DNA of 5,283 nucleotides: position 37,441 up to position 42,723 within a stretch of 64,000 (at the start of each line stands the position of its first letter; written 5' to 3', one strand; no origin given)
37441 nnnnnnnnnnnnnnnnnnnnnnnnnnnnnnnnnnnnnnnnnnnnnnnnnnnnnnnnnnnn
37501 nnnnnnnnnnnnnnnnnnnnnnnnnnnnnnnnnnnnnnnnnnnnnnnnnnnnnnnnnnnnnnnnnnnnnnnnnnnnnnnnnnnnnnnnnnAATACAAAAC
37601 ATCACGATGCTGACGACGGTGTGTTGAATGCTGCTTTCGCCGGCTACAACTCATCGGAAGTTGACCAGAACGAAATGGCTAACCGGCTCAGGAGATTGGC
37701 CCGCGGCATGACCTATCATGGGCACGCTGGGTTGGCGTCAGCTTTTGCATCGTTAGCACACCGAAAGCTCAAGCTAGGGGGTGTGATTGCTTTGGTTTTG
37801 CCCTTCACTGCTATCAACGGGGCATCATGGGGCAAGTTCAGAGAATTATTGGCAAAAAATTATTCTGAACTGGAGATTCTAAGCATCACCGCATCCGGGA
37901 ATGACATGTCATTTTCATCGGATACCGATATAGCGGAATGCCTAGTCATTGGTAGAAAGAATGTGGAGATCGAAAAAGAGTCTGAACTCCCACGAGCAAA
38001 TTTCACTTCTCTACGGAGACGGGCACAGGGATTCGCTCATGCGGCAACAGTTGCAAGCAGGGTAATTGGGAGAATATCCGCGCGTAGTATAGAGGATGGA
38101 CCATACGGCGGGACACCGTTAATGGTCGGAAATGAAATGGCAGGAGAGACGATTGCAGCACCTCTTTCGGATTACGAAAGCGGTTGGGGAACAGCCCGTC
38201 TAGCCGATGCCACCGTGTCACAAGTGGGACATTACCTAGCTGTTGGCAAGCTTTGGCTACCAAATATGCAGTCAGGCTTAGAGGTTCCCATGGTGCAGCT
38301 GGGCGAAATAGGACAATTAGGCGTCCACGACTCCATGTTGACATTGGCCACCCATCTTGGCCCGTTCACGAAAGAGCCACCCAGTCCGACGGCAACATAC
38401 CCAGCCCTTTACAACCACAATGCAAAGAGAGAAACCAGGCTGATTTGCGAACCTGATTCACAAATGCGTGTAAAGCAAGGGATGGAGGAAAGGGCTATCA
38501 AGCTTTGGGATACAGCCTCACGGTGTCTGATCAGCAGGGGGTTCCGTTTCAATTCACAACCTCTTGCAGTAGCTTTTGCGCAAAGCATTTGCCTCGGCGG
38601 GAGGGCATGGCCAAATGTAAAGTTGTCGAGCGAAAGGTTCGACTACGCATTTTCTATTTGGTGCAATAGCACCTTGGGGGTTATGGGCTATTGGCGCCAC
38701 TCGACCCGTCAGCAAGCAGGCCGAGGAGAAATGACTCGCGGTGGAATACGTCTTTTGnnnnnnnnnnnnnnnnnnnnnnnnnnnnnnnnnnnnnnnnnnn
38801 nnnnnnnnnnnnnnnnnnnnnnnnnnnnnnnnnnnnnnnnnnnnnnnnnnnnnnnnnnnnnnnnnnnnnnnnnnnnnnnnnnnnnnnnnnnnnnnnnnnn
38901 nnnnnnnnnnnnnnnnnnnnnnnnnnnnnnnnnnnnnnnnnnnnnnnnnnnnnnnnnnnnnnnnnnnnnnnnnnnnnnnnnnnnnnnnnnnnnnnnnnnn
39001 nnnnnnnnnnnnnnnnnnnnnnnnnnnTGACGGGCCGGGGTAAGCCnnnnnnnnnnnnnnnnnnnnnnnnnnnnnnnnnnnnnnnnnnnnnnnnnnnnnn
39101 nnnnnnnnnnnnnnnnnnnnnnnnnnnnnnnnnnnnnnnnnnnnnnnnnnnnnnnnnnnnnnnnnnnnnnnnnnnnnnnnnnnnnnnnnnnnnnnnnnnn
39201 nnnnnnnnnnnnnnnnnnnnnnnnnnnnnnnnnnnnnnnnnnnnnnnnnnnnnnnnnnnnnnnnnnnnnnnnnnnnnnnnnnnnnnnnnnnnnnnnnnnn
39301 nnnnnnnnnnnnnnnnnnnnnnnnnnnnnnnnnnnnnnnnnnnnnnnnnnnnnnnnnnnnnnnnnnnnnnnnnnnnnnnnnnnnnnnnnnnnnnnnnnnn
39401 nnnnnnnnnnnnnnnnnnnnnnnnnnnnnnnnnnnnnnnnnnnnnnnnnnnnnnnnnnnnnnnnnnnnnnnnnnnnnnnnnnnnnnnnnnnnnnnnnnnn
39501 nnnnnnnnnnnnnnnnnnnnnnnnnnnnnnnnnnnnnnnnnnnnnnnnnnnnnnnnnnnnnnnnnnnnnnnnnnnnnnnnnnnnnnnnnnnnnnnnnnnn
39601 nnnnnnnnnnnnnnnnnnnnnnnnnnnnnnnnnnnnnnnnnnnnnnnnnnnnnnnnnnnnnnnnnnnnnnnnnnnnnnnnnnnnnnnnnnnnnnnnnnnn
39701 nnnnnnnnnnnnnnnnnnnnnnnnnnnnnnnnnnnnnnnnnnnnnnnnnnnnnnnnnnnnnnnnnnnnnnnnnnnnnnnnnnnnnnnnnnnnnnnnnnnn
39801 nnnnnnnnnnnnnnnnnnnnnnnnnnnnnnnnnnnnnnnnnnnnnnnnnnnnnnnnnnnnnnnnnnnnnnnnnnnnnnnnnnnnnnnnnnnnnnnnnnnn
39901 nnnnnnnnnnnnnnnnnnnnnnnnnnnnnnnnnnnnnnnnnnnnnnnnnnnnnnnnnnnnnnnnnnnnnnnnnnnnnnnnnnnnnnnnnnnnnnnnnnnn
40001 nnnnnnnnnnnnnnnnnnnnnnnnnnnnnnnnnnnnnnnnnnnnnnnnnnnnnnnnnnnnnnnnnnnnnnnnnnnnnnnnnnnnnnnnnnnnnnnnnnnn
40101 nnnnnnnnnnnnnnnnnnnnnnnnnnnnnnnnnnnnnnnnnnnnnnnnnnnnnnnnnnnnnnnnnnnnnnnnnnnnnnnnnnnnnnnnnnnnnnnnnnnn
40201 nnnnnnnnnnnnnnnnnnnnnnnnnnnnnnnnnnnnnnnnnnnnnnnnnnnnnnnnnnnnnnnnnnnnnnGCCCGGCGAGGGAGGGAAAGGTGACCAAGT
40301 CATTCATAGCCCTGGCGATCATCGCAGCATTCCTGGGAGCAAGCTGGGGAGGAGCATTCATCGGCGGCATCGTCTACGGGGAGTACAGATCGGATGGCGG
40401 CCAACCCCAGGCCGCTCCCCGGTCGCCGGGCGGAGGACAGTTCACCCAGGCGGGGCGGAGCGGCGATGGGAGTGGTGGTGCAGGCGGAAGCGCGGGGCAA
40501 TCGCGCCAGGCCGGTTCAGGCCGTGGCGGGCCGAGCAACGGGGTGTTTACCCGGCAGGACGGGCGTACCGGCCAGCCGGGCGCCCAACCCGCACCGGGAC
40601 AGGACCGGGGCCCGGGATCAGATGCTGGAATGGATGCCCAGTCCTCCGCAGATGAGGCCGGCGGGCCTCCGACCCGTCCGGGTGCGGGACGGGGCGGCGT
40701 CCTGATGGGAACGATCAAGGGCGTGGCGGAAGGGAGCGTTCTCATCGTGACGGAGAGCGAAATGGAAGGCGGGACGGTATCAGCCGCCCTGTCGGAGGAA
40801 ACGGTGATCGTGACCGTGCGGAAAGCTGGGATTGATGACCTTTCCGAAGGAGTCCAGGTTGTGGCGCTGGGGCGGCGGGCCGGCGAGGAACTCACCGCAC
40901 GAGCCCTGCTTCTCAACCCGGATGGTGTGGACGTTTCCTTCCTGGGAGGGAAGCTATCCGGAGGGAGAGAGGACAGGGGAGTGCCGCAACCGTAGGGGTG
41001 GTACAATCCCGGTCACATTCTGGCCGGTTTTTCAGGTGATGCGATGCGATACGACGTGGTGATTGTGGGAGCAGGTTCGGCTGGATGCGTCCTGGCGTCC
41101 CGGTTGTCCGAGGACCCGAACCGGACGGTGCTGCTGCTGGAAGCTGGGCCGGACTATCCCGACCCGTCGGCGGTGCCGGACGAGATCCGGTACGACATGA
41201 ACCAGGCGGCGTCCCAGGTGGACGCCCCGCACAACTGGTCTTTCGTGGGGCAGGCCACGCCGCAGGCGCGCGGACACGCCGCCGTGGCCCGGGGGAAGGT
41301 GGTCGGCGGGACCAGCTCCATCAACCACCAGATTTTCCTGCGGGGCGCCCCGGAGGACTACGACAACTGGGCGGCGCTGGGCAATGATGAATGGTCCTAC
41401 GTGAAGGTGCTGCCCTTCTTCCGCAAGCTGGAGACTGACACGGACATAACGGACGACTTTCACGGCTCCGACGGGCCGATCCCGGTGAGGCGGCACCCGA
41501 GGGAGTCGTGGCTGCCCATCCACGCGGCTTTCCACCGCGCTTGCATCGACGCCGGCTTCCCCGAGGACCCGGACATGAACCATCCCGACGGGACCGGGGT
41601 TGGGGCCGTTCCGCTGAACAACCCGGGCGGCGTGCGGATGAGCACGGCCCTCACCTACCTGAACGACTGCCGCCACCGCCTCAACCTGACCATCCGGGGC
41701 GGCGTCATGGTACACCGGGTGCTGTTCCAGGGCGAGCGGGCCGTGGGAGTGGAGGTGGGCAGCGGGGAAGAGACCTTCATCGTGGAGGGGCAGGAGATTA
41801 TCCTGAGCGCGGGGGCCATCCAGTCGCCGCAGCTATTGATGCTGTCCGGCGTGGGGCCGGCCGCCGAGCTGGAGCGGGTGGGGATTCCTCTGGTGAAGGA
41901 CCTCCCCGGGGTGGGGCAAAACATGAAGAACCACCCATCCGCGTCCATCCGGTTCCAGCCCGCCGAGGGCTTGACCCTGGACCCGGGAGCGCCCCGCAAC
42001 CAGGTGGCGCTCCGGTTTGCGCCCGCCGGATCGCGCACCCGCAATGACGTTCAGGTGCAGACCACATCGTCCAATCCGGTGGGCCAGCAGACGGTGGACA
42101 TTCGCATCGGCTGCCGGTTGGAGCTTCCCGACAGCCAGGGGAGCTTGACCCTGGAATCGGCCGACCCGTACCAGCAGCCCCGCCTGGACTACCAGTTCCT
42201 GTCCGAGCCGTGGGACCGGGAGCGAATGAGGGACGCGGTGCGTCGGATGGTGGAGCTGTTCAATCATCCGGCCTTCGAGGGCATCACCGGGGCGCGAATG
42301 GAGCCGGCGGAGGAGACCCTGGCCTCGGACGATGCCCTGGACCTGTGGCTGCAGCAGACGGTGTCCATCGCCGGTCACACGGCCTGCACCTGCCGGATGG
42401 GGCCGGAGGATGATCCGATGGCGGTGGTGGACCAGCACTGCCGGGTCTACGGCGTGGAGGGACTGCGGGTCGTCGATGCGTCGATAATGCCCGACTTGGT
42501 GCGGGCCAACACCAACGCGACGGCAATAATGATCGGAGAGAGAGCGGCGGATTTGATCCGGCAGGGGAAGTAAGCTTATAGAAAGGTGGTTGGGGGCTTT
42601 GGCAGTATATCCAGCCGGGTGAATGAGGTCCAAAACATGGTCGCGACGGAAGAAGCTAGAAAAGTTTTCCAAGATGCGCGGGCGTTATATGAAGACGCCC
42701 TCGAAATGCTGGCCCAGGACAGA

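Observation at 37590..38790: Abrupt intragenic GC drop starting right after the NPPF catalytic motif of the methyltransferase (mosaic gene / swapped specificity module)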

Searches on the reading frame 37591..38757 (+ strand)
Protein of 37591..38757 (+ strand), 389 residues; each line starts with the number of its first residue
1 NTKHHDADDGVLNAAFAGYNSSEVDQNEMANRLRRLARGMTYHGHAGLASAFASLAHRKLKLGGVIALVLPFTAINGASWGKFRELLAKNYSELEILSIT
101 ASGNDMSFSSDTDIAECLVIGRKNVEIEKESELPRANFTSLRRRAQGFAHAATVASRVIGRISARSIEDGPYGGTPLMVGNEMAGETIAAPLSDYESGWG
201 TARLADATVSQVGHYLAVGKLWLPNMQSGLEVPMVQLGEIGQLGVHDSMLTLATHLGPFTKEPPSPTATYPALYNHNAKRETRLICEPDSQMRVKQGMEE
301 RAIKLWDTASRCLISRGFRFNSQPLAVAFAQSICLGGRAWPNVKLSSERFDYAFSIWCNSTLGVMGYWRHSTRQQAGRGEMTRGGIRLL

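Call 58: search_protein_representatives(protein=window:37591-38757:+)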
Query: 389 residues. Proteins with E-value up to 0.001 (for the whole library): 1579; up to 1e-10: 1001; up to 1e-30: 333. The best 150 are listed.
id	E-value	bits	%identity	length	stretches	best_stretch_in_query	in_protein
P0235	8.3e-134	462.6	56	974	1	1-382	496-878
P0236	3.7e-111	388.1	49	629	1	15-383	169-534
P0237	9.0e-108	376.9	48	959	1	1-382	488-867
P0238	1.5e-104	366.3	45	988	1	5-382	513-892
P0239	9.6e-103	360.4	47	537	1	2-375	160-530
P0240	4.1e-93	328.7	52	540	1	2-307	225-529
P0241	5.4e-93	328.3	58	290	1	67-336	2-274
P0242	1.1e-91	323.9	46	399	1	2-341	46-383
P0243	3.9e-90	318.9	49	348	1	87-382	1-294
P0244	2.1e-85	303.3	49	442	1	87-381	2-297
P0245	5.1e-85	302.1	43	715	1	14-384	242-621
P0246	3.8e-82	292.6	49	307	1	8-297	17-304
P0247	3.5e-78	279.6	42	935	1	1-383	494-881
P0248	1.2e-76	274.5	40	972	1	2-383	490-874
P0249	2.3e-73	263.7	39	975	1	14-387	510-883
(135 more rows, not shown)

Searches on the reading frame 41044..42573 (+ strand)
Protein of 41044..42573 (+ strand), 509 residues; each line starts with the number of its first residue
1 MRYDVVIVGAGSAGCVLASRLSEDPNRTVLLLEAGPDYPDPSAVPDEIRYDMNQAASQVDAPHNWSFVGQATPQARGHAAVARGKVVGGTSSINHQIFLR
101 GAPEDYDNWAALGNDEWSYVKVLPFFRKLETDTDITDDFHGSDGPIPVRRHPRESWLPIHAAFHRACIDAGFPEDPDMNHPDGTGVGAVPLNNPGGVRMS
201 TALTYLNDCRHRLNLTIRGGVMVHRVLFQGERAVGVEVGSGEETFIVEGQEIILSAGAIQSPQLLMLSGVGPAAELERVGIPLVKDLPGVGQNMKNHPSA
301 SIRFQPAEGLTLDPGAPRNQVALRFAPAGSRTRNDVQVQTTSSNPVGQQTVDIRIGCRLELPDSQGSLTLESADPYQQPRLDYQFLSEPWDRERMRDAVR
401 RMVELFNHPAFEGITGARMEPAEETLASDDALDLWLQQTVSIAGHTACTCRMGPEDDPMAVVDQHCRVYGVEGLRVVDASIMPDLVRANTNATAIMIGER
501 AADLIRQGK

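Call 5: search_protein_families(library=pfam, proteins=[window:41044-42573:+], max_evalue=0.01)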
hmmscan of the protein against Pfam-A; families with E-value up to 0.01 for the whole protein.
window:41044-42573:+ (509 aa): 8 families
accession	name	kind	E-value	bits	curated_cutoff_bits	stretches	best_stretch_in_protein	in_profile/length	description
PF00732.25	GMC_oxred_N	-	1.1e-46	159.9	23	1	3-298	1-217/218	GMC oxidoreductase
PF05199.19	GMC_oxred_C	-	4.4e-37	128.2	24.6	1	362-498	1-139/139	GMC oxidoreductase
PF05834.18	Lycopene_cycl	-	3.8e-06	26.7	23.4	1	4-41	1-39/380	Lycopene cyclase protein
PF13450.12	NAD_binding_8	-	5.7e-05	23.7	21.9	1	7-37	1-30/68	NAD(P)-binding Rossmann-like domain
PF01266.30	DAO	-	0.00016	21.8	27.9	1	4-37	1-33/353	FAD dependent oxidoreductase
PF00890.30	FAD_binding_2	-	0.00048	19.9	20.4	1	4-35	1-31/414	FAD binding domain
PF07992.20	Pyr_redox_2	-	0.00055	19.9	26.1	1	3-44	1-41/291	Pyridine nucleotide-disulphide oxidoreductase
PF01946.23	Thi4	-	0.0028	17.3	26.2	1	2-34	17-49/235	Thi4 family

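Call 6: search_protein_families(library=padloc, proteins=[window:41044-42573:+], max_evalue=0.01)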
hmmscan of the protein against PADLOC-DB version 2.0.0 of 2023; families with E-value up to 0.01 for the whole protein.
window:41044-42573:+ (509 aa): 0 families
